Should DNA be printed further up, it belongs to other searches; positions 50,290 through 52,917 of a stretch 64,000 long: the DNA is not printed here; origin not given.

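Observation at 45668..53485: Uncharacterised eliminase-type glycyl radical enzyme embedded in a mannoside-catabolism operon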

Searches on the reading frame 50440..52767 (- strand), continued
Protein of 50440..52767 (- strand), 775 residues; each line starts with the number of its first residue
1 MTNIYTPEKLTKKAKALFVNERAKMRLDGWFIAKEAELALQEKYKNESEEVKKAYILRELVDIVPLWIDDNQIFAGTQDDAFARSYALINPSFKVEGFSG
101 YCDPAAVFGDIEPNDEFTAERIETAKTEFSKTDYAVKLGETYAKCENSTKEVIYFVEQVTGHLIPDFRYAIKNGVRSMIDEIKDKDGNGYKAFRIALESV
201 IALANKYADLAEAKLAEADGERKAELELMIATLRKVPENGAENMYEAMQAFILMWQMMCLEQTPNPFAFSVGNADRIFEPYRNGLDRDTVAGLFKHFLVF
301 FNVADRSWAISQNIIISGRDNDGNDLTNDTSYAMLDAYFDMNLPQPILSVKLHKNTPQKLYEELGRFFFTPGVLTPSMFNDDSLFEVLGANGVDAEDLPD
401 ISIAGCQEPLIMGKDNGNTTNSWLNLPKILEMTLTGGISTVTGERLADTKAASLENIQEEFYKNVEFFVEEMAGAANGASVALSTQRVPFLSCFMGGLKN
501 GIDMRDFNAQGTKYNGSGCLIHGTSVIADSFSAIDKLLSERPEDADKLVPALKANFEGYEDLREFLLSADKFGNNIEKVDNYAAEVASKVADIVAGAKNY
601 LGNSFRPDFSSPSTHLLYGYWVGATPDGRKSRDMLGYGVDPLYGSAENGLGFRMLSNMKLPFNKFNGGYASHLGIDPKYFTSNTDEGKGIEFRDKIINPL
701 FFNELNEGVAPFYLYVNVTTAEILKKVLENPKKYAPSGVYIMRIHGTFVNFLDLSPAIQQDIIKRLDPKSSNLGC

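Call 71: find_related_loci(query=A3, collection=metagenome_contigs, flank=10000)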
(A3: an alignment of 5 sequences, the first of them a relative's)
Query A3 (794 aa) in metagenome_contigs; peptide patterns used: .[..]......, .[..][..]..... (x = any residue, [..] = any of these).
600 stretches matched a pattern (row limit reached: there are more); 500 encode a relative of the query (tblastn E <= 1e-3); the best 80 are kept; 80 distinct loci.
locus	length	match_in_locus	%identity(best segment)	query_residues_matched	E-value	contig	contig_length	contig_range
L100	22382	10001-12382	100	1-794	0e+0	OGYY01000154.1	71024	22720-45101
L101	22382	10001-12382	84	1-794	0e+0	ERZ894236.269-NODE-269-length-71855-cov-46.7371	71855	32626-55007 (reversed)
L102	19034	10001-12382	84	1-794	0e+0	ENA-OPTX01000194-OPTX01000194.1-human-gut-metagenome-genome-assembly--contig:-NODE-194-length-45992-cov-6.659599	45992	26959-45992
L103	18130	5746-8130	84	1-794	0e+0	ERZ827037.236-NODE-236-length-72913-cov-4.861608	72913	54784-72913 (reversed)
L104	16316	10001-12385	84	1-794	0e+0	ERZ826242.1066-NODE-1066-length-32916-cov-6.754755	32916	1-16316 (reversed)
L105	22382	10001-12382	84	1-794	0e+0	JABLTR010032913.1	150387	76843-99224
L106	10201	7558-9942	83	1-794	0e+0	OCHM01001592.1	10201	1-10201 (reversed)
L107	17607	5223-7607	83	1-794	0e+0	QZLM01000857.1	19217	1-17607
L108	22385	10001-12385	83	1-794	0e+0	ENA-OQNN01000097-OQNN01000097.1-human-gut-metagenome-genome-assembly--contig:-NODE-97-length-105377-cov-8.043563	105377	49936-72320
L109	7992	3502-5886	83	1-794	0e+0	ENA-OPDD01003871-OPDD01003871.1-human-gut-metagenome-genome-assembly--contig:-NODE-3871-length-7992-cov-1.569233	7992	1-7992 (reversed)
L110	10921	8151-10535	83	1-794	0e+0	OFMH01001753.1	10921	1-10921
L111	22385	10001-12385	83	1-794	0e+0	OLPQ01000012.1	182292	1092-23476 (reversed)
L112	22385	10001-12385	83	1-794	0e+0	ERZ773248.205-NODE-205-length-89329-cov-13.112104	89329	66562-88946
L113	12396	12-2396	83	1-794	0e+0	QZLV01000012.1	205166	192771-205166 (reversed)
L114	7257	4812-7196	83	1-794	0e+0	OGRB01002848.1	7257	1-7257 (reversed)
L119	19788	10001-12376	74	1-794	0e+0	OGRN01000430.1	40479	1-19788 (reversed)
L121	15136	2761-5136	75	1-794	0e+0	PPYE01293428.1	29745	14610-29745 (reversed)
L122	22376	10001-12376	75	1-794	0e+0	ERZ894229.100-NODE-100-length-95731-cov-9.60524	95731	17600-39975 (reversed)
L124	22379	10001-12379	74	1-794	0e+0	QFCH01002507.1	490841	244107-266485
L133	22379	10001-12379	73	1-794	0e+0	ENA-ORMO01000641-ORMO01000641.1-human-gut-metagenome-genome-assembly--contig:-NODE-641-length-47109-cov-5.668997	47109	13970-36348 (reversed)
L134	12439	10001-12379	73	1-794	0e+0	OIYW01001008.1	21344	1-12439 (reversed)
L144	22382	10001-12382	99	1-794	0e+0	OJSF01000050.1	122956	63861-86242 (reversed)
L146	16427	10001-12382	70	1-794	0e+0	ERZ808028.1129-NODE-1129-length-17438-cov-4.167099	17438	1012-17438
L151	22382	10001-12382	68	1-794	0e+0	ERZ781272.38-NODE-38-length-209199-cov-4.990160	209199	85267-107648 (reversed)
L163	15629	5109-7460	63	7-794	0e+0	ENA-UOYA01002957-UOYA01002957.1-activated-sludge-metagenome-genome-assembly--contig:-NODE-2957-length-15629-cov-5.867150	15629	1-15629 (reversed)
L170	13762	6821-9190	61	1-794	0e+0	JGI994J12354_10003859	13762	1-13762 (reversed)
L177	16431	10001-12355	62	6-794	0e+0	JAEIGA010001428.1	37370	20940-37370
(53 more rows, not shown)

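Call 74: search_protein_families(library=pfam, proteins=[L101:5344-6450:+, L106:1749-2699:+, L144:3676-5184:+, L103:12617-13297:-, L134:1566-2339:+, L113:2579-3070:+, L111:19818-20687:+, L119:2875-3726:+, L124:6859-7788:+, L119:8420-9082:-], max_evalue=0.00001)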
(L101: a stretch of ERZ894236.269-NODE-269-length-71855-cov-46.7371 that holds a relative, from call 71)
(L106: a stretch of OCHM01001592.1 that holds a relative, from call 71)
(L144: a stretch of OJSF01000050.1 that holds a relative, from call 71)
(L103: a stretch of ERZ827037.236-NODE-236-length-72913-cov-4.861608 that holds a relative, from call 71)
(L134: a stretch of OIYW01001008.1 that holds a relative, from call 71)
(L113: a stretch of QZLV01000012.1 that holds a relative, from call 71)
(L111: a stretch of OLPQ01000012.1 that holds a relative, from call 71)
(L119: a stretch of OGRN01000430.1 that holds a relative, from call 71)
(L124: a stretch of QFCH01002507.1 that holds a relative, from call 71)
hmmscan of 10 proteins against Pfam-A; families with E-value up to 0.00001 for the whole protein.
L101:5344-6450:+ (368 aa): 1 family
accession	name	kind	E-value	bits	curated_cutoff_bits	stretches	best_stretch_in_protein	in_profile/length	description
PF00480.26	ROK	-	4.5e-31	108.9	22.9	1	75-361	2-292/294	ROK family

L106:1749-2699:+ (316 aa): 1 family
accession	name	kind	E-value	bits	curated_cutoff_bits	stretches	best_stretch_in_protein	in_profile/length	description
PF02653.21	BPD_transp_2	-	8.4e-38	130.5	26.8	1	39-304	2-269/269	Branched-chain amino acid transport system / permease component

L144:3676-5184:+ (502 aa): 2 families
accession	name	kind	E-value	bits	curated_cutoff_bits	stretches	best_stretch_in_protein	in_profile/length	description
PF00005.33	ABC_tran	-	6.4e-54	182.7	25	2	22-170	1-136/137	ABC transporter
PF13304.12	AAA_21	-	6.3e-07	30.2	27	0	34-51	1-18/304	AAA domain, putative AbiEii toxin, Type IV TA system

L103:12617-13297:- (226 aa): 1 family
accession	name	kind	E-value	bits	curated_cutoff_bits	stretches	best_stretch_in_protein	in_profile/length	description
PF00923.25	TAL_FSA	-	1.2e-48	166.3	27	1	4-202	2-238/285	Transaldolase/Fructose-6-phosphate aldolase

L134:1566-2339:+ (257 aa): 4 families
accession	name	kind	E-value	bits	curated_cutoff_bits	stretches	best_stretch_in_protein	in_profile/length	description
PF00455.28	DeoRC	-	2.8e-48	164.3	31.8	1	77-234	4-160/160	DeoR C terminal sensor domain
PF08220.18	HTH_DeoR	-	3.5e-17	62.3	21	1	6-60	1-55/57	DeoR-like helix-turn-helix domain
PF08279.18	HTH_11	-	4.8e-08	33.2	25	1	6-52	1-48/55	HTH domain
PF01022.26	HTH_5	-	9.4e-06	25.9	22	0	6-51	3-47/47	Bacterial regulatory protein, arsR family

L113:2579-3070:+ (163 aa): 2 families
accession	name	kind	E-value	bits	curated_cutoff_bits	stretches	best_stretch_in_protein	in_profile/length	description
PF04115.18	Ureidogly_lyase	-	1.7e-12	47.7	23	1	1-156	1-158/162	Ureidoglycolate lyase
PF16161.11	DUF4867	-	2.4e-09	37.4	28.7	1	66-158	77-170/201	Domain of unknown function (DUF4867)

L111:19818-20687:+ (289 aa): 1 family
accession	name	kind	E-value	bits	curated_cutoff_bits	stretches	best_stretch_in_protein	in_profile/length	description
PF01261.30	AP_endonuc_2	-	3.3e-41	142.1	31.1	1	22-247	1-232/249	Xylose isomerase-like TIM barrel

L119:2875-3726:+ (283 aa): 1 family
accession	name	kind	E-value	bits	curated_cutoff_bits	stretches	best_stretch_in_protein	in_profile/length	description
PF01116.26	F_bP_aldolase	-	1.7e-105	353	25.5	1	4-281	1-277/277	Fructose-bisphosphate aldolase class-II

L124:6859-7788:+ (309 aa): 2 families
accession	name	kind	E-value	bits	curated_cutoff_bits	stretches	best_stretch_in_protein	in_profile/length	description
PF00294.29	PfkB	-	3.6e-55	187.9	25.8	1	11-291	12-297/302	pfkB family carbohydrate kinase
PF08543.17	Phos_pyr_kin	-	6.8e-09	35.9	27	1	159-282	100-230/246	Phosphomethylpyrimidine kinase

L119:8420-9082:- (220 aa): 1 family
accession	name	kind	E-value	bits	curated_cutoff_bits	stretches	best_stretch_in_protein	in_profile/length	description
PF01791.15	DeoC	-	2.5e-19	70.3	23.8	1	8-198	4-209/229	DeoC/LacD family aldolase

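Call 75: search_protein_families(library=ncbifam, proteins=[L100:452-1504:+, L104:7500-8600:+], max_evalue=0.00001)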
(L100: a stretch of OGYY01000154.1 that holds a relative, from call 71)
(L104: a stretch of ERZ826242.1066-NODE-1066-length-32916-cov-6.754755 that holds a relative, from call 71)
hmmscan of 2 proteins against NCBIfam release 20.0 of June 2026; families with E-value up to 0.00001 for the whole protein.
L100:452-1504:+ (350 aa): 21 families
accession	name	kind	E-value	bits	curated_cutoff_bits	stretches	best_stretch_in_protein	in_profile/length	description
NF007375.0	PRK09880.1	equivalog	3.6e-69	233.1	469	1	6-343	5-338/344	L-idonate 5-dehydrogenase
NF041097.1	keto_inos_dh_IolM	equivalog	1.8e-65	221.1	450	1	17-340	40-383/389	scyllo-inosose 3-dehydrogenase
NF003808.0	PRK05396.1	equivalog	2e-59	201.2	380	1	19-338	15-332/341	L-threonine 3-dehydrogenase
TIGR00692.1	tdh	equivalog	2.7e-59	200.9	458.35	1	19-333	13-327/340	L-threonine 3-dehydrogenase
NF007489.0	PRK10083.1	equivalog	1e-53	182.5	376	1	6-348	1-337/339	Zn-dependent oxidoreductase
NF007642.0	PRK10309.1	equivalog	9.6e-47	159.9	550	1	6-347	1-345/347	galactitol-1-phosphate 5-dehydrogenase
NF006940.0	PRK09422.1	equivalog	3.7e-40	137.9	344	1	6-333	1-324/338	alcohol dehydrogenase AdhP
TIGR03451.1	mycoS_dep_FDH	equivalog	3.9e-39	134.5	512.9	1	24-347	21-357/358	S-(hydroxymethyl)mycothiol dehydrogenase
TIGR03989.1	Rxyl_3153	subfamily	5.8e-37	127.8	440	2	21-112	18-106/370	NDMA-dependent alcohol dehydrogenase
NF010344.0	PRK13771.1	subfamily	4e-34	118.1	349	1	6-348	1-333/334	putative alcohol dehydrogenase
TIGR03366.1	HpnZ_proposed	hypoth_equivalog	5.1e-31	108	328.1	1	26-269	2-253/315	putative phosphonate catabolism associated alcohol dehydrogenase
TIGR03201.1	dearomat_had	equivalog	1.2e-27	96.9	338.65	1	11-337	4-339/349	6-hydroxycyclohex-1-ene-1-carbonyl-CoA dehydrogenase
TIGR02818.1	adh_III_F_hyde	equivalog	1.7e-27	96.4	543.95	2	23-114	20-108/368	S-(hydroxymethyl)glutathione dehydrogenase/class III alcohol dehydrogenase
NF047908.1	AldhRedAhr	equivalog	9.1e-27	93.8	470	1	28-339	27-327/335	NADPH-dependent aldehyde reductase Ahr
NF041172.1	AcrlCoa_red_Thmprot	equivalog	5.2e-24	84.8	500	1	6-347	1-333/334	acryloyl-CoA reductase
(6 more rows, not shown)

L104:7500-8600:+ (367 aa): 12 families
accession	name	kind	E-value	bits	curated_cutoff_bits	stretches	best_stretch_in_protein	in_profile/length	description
TIGR01312.1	XylB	equivalog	3.5e-113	378.7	380.25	1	2-366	38-402/481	xylulokinase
NF011601.0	PRK15027.1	equivalog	1.8e-67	227.8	912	1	2-366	40-398/484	xylulokinase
TIGR01314.1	gntK_FGGY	equivalog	5.1e-62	210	648.55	1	2-365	40-412/505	gluconokinase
NF008187.0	PRK10939.1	equivalog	1.4e-37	129.6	528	1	5-366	49-422/521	autoinducer-2 kinase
TIGR01311.1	glycerol_kin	equivalog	1.4e-37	129.2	590.35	1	2-360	41-407/496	glycerol kinase GlpK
NF000756.0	PRK00047.1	subfamily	6.8e-32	110.4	498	1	3-363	46-412/502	glycerol kinase GlpK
NF003154.0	PRK04123.1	equivalog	6.3e-26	91.2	428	2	274-364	362-452/554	ribulokinase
TIGR01234.1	L-ribulokinase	equivalog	2.2e-24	86.2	583.25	2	61-226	123-297/536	ribulokinase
TIGR02628.1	fuculo_kin_coli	equivalog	3.6e-20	72.4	470.9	1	6-210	47-249/465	L-fuculokinase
TIGR01315.1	5C_CHO_kinase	subfamily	3.8e-16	58.9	408.7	2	266-365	356-454/541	FGGY family pentulose kinase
TIGR02627.1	rhamnulo_kin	equivalog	6.6e-12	44.7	527.95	1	44-181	80-217/454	rhamnulokinase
NF007925.0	PRK10640.1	equivalog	1.2e-09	37.1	639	1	29-177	71-219/489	rhamnulokinase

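Call 76: search_protein_families(library=pfam, proteins=[L133:304-975:+, L124:14984-16600:+, L151:1377-2384:+, L146:13747-15084:+, L177:5405-8158:+, L163:9841-11904:+, L163:11901-15233:+, L170:1760-2806:+, L111:1565-2581:+, L121:8295-9338:+], max_evalue=0.00001)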
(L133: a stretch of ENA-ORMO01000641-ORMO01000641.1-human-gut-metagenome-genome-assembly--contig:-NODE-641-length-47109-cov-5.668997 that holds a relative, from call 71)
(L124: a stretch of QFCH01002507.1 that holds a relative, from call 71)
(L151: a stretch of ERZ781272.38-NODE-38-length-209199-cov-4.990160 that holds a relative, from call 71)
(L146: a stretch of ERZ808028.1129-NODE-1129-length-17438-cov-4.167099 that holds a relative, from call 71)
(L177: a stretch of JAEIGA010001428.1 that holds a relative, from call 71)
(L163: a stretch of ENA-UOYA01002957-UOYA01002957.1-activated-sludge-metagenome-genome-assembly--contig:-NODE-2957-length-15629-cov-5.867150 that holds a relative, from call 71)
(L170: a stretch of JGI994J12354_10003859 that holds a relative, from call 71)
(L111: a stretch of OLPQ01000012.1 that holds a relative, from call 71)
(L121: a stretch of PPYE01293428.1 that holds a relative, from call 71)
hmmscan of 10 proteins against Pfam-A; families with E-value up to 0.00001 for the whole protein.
L133:304-975:+ (223 aa): 1 family
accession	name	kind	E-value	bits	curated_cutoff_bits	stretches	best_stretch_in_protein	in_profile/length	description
PF00596.27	Aldolase_II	-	3.6e-53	180.6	22.2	1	9-186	1-182/183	Class II Aldolase and Adducin N-terminal domain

L124:14984-16600:+ (538 aa): 2 families
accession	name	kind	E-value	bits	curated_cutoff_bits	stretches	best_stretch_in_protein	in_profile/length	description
PF08125.19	Mannitol_dh_C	-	4.2e-20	72.5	30.7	1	324-516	3-182/190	Mannitol dehydrogenase C-terminal domain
PF01232.29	Mannitol_dh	-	6.5e-14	52.8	27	1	42-267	4-176/199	Mannitol dehydrogenase Rossmann domain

L151:1377-2384:+ (335 aa): 3 families
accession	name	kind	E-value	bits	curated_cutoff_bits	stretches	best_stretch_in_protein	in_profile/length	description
PF13407.12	Peripla_BP_4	-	1.5e-51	175.9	35.1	1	47-295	8-258/258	Periplasmic binding protein domain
PF00532.27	Peripla_BP_1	-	1e-21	78.1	22.2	1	48-255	12-225/281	Periplasmic binding proteins and sugar binding domain of LacI family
PF13377.12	Peripla_BP_3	-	6.9e-08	33.2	26.5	1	163-297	11-151/167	Periplasmic binding protein-like domain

L146:13747-15084:+ (445 aa): 1 family
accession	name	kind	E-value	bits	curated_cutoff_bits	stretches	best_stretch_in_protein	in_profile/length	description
PF01554.23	MatE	-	4.3e-38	131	24.9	2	21-182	1-161/161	MatE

L177:5405-8158:+ (917 aa): 1 family
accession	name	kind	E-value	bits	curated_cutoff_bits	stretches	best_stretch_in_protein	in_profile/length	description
PF17132.9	Glyco_hydro_106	-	5.5e-12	45.4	29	1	147-433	267-570/743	alpha-L-rhamnosidase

L163:9841-11904:+ (687 aa): 0 families

L163:11901-15233:+ (1110 aa): 1 family
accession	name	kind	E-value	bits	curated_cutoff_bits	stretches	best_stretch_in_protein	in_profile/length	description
PF14307.12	Glyco_tran_WbsX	-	5.2e-11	43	25.1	1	556-769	137-349/350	Glycosyltransferase WbsX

L170:1760-2806:+ (348 aa): 1 family
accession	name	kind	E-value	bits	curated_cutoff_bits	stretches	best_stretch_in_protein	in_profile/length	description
PF01208.23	URO-D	-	1e-34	120.5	23.9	1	100-343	101-344/346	Uroporphyrinogen decarboxylase (URO-D)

L111:1565-2581:+ (338 aa): 2 families
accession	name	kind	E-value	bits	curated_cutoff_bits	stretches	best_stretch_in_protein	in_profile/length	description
PF13407.12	Peripla_BP_4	-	1.3e-42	146.6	35.1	1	45-311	1-258/258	Periplasmic binding protein domain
PF00532.27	Peripla_BP_1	-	4.3e-08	33.4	22.2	1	44-265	3-218/281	Periplasmic binding proteins and sugar binding domain of LacI family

L121:8295-9338:+ (347 aa): 2 families
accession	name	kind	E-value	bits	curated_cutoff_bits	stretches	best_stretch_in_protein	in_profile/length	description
PF00781.29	DAGK_cat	-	2.4e-31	108.3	23.6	1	20-143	1-124/125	Diacylglycerol kinase catalytic domain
PF19279.4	YegS_C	-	1.8e-06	28.2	27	1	167-296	16-144/158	YegS C-terminal NAD kinase beta sandwich-like domain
